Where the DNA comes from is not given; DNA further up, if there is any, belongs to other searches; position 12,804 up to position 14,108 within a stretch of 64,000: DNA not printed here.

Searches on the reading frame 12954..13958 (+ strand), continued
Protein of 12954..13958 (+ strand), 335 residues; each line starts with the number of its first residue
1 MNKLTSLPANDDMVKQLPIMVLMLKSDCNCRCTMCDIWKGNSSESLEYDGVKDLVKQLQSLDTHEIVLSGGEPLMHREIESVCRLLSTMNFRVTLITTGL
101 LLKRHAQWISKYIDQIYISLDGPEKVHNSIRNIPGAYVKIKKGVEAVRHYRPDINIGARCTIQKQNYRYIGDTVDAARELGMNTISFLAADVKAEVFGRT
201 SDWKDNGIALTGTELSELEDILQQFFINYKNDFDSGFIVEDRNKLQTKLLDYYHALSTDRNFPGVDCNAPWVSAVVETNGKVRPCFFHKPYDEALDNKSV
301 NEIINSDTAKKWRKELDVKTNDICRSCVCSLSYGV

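Call 63: find_encoding_contigs(protein=P0123, flank=10000, max_places=1)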
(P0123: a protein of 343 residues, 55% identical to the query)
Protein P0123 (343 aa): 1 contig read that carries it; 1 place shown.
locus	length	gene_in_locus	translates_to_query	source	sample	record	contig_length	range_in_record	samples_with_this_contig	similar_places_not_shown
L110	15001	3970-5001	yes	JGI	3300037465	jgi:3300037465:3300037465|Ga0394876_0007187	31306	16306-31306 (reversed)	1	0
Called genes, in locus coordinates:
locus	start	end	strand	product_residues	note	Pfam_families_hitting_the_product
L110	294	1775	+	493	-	PF02310:B12-binding (weak), PF04055:Radical_SAM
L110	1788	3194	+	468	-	PF02310:B12-binding, PF04055:Radical_SAM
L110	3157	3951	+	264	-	PF13489:Methyltransf_23 (weak), PF02353:CMAS (weak), PF13649:Methyltransf_25, PF13847:Methyltransf_31, PF08241:Methyltransf_11, PF08242:Methyltransf_12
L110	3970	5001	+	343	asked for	PF04055:Radical_SAM, PF13353:Fer4_12 (weak), PF13186:SPASM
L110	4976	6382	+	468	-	PF02310:B12-binding, PF04055:Radical_SAM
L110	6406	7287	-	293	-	PF00892:EamA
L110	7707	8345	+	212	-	PF01507:PAPS_reduct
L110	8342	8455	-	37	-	-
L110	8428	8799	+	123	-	PF05635:23S_rRNA_IVP, PF22296:bAvd (weak)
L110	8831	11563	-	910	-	PF03176:MMPL (weak), PF02460:Patched (weak), PF12349:Sterol-sensing (weak), PF03176:MMPL, PF00027:cNMP_binding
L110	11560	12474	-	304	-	PF17131:TP_0789-like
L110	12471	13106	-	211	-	PF03886:ABC_trans_aux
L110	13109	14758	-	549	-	PF02470:MlaD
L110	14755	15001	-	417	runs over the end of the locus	PF04403:PqiA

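Call 64: search_protein_families(library=pfam, proteins=[L056:11859-12797:-, L077:11838-12671:-, L073:430-2454:-, L014:3696-6077:+, L012:800-1597:+, L012:1597-3153:+, L012:3211-4260:-], max_evalue=0.001)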
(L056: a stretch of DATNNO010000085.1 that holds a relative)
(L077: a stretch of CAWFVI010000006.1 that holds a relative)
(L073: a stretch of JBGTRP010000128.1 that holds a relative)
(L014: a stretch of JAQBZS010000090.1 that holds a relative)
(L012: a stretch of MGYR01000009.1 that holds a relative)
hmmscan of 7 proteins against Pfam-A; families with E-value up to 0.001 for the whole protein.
L056:11859-12797:- (313 aa): 2 families
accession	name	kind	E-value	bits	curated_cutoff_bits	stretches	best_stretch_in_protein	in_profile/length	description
PF00034.26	Cytochrom_C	-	3.4e-23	83.2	21.3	2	202-295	1-89/90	Cytochrome c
PF13442.11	Cytochrome_CBB3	-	3.1e-22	79.1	27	2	84-173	2-68/68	Cytochrome C oxidase, cbb3-type, subunit III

L077:11838-12671:- (278 aa): 2 families
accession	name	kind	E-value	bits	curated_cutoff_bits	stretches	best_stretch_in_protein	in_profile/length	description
PF13442.11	Cytochrome_CBB3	-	3.4e-21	75.8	27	2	49-138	2-68/68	Cytochrome C oxidase, cbb3-type, subunit III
PF00034.26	Cytochrom_C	-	9.2e-21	75.4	21.3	2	167-260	1-89/90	Cytochrome c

L073:430-2454:- (675 aa): 18 families
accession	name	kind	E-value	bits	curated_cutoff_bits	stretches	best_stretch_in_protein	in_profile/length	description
PF00515.34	TPR_1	-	3.2e-15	55.6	27.8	1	565-595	2-32/34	Tetratricopeptide repeat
PF07719.23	TPR_2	-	1.3e-12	47.2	27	1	564-595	1-32/34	Tetratricopeptide repeat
PF09699.15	Paired_CXXCH_1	-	2.2e-12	46.9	20.6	1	358-390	8-40/41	Doubled CXXCH motif (Paired_CXXCH_1)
PF14559.12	TPR_19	-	1.5e-09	38.5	25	0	542-593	2-54/68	Tetratricopeptide repeat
PF13181.12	TPR_8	-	1.6e-09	37.6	25.7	0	565-595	2-32/34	Tetratricopeptide repeat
PF13414.12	TPR_11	-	5.1e-09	36.1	26.8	1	540-575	3-39/42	TPR repeat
PF13424.12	TPR_12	-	9.8e-09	35.7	30.1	0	600-660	5-73/77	Tetratricopeptide repeat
PF13371.12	TPR_9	-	5.7e-08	33.1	35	1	573-634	4-63/73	Tetratricopeptide repeat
PF13432.12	TPR_16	-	1.3e-07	32.4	32.7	2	501-562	1-62/65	Tetratricopeptide repeat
PF13431.12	TPR_17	-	2.3e-07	31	24.4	0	621-651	2-32/34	Tetratricopeptide repeat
PF14522.11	Cytochrome_C7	-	2.9e-07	30.6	24.8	0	205-289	11-66/67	Cytochrome c7 and related cytochrome c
PF23914.1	TPR_CcmH_CycH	-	1.2e-06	28.9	42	1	598-654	50-109/158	Cytochrome c-type biogenesis protein H TPR domain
PF13428.12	TPR_14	-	3.7e-06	27.5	23.5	0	564-605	1-42/44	Tetratricopeptide repeat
PF02335.20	Cytochrom_C552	-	4e-06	26.5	24.1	0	209-389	89-285/438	Cytochrome c552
PF12895.13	ANAPC3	-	3.2e-05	24.6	27.2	1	559-622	18-80/82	Anaphase-promoting complex, cyclosome, subunit 3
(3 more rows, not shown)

L014:3696-6077:+ (794 aa): 2 families
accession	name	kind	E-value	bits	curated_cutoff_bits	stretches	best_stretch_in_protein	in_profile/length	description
PF07995.17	GSDH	-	2.7e-42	145.7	25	1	115-438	2-323/332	Glucose / Sorbosone dehydrogenase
PF23500.1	DUF7133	-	0.00061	19.6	27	0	226-439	137-347/385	Domain of unknown function (DUF7133)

L012:800-1597:+ (266 aa): 11 families
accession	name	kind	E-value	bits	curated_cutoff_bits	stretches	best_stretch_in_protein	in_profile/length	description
PF05175.20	MTS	-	7.4e-15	55.4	23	1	100-232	27-152/170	Methyltransferase small domain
PF06325.19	PrmA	-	6.9e-11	42.6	22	1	106-177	163-233/296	Ribosomal protein L11 methyltransferase (PrmA)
PF13847.12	Methyltransf_31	-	1.1e-07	32.1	27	1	104-180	3-84/145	Methyltransferase domain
PF13649.12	Methyltransf_25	-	6.4e-07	30.4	27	1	109-176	2-70/97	Methyltransferase domain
PF02475.24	TRM5-TYW2_MTfase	-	2e-06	28.3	28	1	106-162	38-96/164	TRM5/TYW2 methyltransferase domain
PF08241.18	Methyltransf_11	-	2.1e-06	28.7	21.2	1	109-176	1-66/95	Methyltransferase domain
PF05971.18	Methyltransf_10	-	3.3e-05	23.9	23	1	103-182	101-189/299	RNA methyltransferase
PF01170.24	UPF0020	-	3.6e-05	24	22.3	1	126-230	76-176/197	RMKL-like, methyltransferase domain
PF08242.18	Methyltransf_12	-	0.0001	23.4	30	1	109-176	1-71/98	Methyltransferase domain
PF09445.16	Methyltransf_15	-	0.0001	22.3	22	1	107-179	3-80/165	RNA cap guanine-N2 methyltransferase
PF02384.22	N6_Mtase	-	0.00082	19.2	20.4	0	128-181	79-136/311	N-6 DNA Methylase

L012:1597-3153:+ (519 aa): 2 families
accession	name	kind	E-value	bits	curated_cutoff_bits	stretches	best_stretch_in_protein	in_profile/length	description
PF04055.27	Radical_SAM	-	2e-11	44.8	29.5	1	215-376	4-165/166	Radical SAM superfamily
PF02310.24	B12-binding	-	4.2e-08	33.5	32.1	1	48-130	40-120/121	B12 binding domain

L012:3211-4260:- (349 aa): 2 families
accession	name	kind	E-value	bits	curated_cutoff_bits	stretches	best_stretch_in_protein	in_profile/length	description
PF04055.27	Radical_SAM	-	4.9e-17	63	29.5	1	20-178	5-159/166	Radical SAM superfamily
PF13186.11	SPASM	-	3.9e-08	33.9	21.5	1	280-344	1-66/67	Iron-sulfur cluster-binding domain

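Call 86: search_solved_structures(query=window:12954-13958:+, max_evalue=0.001)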
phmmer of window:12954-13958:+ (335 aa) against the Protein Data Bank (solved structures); distinct sequences matched with E-value up to 0.001: 9.
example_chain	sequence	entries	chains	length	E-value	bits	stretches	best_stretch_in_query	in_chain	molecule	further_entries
7vob_C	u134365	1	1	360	1.7e-10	44.1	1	22-148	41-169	Cytosylglucuronate decarboxylase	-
7voc_C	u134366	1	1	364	1.7e-10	44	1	22-148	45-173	Cytosylglucuronate decarboxylase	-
5wgg_A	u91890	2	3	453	3.2e-08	36.6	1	18-185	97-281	Radical SAM domain protein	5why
2fb2_A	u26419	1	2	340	2.1e-06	30.6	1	18-132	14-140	Molybdenum cofactor biosynthesis protein A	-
1tv7_A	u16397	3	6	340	3.6e-06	29.8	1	22-132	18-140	Molybdenum cofactor biosynthesis protein A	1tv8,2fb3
4k37_A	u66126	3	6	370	8.3e-06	28.6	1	17-189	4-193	Anaerobic sulfatase-maturating enzyme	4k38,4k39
4k36_A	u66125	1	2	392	9.9e-06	28.4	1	17-189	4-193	Anaerobic sulfatase-maturating enzyme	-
6efn_A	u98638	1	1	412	2e-05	27.4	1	15-181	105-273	Sporulation killing factor maturation protein SkfB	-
5tgs_A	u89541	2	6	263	0.00062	22.5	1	25-123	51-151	7-carboxy-7-deazaguanine synthase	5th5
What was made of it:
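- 12954..13961 (+): Radical-SAM/SPASM enzyme (335 aa), used as the anchor of the widespread biosynthetic core. The nearest solved structure is BlsE, at E=2e-10 (call 86).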
